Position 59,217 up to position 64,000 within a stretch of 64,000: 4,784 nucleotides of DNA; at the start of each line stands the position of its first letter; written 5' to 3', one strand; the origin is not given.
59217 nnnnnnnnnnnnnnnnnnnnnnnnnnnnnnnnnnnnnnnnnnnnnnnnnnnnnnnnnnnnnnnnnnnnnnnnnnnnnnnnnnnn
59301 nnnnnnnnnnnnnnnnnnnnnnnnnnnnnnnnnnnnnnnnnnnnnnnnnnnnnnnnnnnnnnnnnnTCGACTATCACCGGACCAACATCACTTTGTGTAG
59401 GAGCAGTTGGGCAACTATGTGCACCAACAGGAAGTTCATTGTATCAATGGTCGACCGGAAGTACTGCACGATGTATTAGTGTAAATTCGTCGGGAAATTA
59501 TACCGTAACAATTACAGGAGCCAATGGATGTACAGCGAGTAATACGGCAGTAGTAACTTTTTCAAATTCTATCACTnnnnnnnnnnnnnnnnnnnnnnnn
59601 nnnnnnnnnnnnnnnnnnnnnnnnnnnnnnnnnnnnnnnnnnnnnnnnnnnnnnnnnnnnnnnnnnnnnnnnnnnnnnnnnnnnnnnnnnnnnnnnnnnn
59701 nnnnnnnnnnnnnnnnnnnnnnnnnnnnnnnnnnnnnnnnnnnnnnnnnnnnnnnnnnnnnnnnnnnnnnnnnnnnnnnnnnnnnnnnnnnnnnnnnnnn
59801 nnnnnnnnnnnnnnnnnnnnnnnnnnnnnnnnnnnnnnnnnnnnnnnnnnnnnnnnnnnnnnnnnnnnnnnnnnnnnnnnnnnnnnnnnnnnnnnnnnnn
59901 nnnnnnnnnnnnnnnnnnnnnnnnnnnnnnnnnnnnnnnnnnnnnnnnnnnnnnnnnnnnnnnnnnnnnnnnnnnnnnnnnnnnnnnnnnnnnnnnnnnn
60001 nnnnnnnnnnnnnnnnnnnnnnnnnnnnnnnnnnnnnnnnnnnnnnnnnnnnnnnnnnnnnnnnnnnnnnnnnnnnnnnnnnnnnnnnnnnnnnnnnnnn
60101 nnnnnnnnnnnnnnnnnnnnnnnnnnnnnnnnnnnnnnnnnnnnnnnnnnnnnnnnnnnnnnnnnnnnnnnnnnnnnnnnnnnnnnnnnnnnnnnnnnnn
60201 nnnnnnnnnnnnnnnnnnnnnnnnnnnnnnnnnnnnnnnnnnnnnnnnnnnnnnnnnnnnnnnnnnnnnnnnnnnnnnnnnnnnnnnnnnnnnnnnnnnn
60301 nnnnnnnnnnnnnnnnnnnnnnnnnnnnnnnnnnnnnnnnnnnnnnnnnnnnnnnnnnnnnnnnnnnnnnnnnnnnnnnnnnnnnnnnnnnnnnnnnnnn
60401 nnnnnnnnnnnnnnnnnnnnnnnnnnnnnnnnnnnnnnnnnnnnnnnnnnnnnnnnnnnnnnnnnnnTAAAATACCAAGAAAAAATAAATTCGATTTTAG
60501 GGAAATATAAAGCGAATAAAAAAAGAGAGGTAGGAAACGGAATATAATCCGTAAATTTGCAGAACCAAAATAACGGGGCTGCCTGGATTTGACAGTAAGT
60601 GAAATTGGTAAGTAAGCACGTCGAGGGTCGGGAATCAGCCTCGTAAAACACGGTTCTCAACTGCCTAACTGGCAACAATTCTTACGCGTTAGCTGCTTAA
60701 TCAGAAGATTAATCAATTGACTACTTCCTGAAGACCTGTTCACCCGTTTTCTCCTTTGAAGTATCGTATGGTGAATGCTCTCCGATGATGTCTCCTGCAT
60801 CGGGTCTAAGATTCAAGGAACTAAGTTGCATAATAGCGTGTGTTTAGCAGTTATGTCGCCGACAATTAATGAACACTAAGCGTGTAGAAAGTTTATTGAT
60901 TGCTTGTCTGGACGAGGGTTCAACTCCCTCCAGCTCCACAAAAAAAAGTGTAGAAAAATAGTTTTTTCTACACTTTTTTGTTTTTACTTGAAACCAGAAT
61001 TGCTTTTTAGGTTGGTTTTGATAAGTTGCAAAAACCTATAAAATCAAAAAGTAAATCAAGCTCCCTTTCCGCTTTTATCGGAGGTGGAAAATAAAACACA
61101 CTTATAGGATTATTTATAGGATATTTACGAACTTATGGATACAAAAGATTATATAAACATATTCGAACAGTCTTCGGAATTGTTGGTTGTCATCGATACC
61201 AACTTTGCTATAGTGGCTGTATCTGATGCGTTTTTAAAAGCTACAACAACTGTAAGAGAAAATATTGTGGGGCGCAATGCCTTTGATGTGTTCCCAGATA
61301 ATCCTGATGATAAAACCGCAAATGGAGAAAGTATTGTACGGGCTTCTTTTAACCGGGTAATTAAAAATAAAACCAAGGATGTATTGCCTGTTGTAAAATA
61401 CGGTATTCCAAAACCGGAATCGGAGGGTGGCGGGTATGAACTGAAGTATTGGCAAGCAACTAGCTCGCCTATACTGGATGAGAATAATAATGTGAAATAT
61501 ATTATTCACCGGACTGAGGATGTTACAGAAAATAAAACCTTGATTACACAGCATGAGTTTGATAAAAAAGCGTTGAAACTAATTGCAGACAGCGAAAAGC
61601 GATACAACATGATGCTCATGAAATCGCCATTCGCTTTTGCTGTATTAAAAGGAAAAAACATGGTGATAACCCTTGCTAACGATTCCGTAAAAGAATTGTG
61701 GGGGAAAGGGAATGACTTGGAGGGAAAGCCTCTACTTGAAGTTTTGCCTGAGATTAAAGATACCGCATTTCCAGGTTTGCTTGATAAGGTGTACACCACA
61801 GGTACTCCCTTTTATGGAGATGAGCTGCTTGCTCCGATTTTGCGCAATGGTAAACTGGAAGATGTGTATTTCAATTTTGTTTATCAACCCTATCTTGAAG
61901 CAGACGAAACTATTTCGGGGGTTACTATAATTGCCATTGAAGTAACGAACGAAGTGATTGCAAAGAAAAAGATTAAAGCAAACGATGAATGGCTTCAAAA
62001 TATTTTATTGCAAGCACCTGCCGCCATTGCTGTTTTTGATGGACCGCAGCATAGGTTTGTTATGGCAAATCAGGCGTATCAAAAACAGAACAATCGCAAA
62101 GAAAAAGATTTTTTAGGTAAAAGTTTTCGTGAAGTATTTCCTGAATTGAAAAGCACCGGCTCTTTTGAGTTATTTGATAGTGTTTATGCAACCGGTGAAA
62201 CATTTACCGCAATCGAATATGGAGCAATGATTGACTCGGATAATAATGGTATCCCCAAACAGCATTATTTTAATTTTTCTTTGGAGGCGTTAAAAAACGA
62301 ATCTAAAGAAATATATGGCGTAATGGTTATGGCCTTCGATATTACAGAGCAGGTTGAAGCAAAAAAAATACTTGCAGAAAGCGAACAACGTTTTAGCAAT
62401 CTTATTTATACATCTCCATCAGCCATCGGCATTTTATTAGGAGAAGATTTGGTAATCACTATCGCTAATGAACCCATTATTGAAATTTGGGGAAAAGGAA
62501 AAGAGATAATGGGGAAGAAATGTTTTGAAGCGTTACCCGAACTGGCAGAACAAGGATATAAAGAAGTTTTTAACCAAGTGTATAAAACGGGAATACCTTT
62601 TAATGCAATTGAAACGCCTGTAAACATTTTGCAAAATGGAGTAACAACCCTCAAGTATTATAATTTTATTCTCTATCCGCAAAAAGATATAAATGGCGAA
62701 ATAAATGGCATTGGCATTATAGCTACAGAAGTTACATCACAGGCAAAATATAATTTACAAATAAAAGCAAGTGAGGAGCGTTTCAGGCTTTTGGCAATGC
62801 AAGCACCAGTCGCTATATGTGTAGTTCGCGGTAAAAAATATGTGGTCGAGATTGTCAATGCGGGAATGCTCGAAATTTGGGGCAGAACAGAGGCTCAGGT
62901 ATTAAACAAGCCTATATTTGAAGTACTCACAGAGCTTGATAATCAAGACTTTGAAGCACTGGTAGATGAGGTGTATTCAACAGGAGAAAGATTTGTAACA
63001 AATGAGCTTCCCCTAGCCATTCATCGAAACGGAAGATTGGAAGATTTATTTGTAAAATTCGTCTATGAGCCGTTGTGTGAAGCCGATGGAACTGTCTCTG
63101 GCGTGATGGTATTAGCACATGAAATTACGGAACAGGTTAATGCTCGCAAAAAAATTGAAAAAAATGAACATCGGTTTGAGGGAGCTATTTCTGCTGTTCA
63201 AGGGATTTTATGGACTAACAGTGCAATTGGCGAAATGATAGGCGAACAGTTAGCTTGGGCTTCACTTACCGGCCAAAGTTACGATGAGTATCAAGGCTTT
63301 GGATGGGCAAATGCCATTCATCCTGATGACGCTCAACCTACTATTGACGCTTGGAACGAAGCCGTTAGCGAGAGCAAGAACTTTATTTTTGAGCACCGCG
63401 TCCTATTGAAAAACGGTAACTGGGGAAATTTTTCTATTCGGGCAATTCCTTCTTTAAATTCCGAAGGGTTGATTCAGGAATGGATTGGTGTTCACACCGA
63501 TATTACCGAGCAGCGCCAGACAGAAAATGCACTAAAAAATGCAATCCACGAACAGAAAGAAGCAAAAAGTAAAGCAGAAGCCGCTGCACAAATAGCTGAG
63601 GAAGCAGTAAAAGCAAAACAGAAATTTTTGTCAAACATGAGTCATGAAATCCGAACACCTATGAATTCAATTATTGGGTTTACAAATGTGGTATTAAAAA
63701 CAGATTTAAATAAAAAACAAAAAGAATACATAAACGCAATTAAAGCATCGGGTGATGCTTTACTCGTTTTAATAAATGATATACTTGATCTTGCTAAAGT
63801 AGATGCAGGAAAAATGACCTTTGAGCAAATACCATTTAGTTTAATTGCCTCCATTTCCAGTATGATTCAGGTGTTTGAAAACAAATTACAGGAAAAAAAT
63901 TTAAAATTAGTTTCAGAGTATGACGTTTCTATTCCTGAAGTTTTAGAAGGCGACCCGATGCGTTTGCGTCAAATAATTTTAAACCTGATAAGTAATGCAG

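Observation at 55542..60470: Giant T9SS cargo protein fusing a metzincin protease to about 14 four-cysteine SprB-like repeats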

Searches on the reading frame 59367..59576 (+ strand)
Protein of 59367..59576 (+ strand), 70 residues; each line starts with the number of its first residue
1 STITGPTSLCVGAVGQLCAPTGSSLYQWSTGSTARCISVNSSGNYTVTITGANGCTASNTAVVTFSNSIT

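Call 7: search_protein_families(library=pfam, proteins=[window:59367-59576:+], max_evalue=10)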
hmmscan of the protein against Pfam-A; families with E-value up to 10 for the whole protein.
seq(70 aa): 1 family
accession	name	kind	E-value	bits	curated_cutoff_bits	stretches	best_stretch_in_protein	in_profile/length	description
PF19408.5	PKD_6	-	0.064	14.1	25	1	2-61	7-78/82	PKD-like domain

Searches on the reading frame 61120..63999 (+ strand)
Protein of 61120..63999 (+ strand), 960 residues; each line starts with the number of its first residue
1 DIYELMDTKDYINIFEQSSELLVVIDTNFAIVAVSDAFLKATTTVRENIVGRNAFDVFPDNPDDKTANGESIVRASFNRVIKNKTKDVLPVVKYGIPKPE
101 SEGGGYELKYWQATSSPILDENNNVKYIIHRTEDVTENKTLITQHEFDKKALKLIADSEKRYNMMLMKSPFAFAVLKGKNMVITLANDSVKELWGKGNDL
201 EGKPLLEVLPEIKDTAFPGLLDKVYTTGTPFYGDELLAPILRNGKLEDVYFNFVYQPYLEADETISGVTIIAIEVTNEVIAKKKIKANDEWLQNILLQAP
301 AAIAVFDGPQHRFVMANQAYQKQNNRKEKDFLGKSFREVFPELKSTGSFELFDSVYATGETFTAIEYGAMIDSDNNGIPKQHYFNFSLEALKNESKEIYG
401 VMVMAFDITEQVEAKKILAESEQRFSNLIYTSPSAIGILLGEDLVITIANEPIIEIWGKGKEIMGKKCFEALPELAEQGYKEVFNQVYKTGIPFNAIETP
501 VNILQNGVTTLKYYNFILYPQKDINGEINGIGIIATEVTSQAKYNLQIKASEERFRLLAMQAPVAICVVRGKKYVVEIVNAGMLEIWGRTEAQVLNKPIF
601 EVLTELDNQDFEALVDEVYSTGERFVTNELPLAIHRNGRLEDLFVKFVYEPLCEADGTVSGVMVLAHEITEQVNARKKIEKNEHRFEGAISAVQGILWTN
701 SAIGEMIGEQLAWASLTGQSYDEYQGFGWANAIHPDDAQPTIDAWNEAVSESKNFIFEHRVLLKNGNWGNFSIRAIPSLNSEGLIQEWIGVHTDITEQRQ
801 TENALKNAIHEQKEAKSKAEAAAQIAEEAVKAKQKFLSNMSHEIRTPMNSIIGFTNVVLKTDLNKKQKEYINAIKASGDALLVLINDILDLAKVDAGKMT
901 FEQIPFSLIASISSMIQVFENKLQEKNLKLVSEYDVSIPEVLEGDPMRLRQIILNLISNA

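Call 31: search_protein_families(library=pfam, proteins=[window:61120-63999:+], max_evalue=0.001)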
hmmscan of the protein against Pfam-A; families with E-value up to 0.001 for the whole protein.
window:61120-63999:+ (960 aa): 6 families
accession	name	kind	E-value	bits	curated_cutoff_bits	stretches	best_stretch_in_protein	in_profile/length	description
PF08448.16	PAS_4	-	1.1e-59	199.9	23.1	6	561-673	3-109/110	PAS fold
PF13426.13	PAS_9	-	7e-31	107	27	2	563-671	1-103/103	PAS domain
PF00989.32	PAS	-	3.8e-24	85.3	22.6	1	554-638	2-84/113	PAS fold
PF00512.31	HisKA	-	1.8e-20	73.2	26.9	1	832-897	1-66/66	His Kinase A (phospho-acceptor) domain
PF08447.18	PAS_3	-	1.3e-13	51.4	25.6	1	712-792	7-89/89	PAS fold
PF13188.13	PAS_8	-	2e-13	50.1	21.8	0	291-321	2-31/65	PAS domain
